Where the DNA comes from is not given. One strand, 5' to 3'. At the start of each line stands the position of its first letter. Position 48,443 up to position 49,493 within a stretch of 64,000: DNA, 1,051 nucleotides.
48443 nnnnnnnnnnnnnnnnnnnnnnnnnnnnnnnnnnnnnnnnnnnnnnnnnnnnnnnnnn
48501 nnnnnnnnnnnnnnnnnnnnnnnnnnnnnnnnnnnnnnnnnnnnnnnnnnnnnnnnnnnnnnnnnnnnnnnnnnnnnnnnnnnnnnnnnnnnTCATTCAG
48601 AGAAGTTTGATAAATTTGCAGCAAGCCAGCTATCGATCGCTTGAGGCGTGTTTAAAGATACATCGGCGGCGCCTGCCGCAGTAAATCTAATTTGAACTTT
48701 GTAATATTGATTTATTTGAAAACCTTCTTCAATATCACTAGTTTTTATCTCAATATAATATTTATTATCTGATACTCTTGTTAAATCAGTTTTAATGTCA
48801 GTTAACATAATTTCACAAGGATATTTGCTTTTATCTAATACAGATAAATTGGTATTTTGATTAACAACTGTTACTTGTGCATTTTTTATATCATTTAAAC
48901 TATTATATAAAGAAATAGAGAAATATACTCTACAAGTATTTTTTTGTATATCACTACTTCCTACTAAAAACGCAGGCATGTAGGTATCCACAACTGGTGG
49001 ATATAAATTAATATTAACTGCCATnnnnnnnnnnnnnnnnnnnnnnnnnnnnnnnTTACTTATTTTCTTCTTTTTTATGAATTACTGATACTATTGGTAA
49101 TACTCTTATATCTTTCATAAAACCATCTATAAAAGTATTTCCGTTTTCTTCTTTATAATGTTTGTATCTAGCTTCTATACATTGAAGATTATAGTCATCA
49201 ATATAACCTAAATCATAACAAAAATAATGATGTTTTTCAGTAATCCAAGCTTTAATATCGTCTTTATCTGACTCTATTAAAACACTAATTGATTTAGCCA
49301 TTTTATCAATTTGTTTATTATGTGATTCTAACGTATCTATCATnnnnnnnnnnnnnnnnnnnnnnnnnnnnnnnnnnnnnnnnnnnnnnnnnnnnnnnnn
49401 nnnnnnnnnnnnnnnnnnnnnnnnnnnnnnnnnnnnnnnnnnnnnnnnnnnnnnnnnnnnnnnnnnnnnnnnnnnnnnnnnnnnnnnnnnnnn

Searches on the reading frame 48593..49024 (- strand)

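Call 4: search_protein_families(library=pfam, proteins=[window:48593-49024:-], max_evalue=0.1)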
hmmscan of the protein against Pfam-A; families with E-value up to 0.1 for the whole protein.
window:48593-49024:- (143 aa): 1 family
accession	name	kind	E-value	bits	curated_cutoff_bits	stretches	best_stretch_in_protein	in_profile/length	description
PF16718.10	IFS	-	0.051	14.1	30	1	16-99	59-144/164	Immunity factor for SPN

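Call 6: search_protein_families(library=phrogs, proteins=[window:48593-49024:-], max_evalue=0.01)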
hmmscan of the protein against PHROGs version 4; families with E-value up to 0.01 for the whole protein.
window:48593-49024:- (143 aa): 1 family
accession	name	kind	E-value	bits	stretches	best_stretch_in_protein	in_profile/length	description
phrog_37786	-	unknown function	0.0038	16.6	0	3-63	3-61/732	-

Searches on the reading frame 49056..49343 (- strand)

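Call 4: search_protein_families(library=pfam, proteins=[window:49056-49343:-], max_evalue=0.1)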
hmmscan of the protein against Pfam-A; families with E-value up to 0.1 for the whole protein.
window:49056-49343:- (95 aa): 1 family
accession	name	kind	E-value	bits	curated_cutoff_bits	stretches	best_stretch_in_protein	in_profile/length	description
PF07632.16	Sde182_NH-like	-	0.026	14.5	26.8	1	7-53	140-188/268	Cellulose-binding Sde182, nucleoside hydrolase-like domain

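Call 6: search_protein_families(library=phrogs, proteins=[window:49056-49343:-], max_evalue=0.01)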
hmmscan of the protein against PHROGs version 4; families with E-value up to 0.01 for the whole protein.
window:49056-49343:- (95 aa): 1 family
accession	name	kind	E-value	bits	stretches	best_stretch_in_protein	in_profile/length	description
phrog_4105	-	unknown function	0.0031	18.8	1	34-84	49-98/103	-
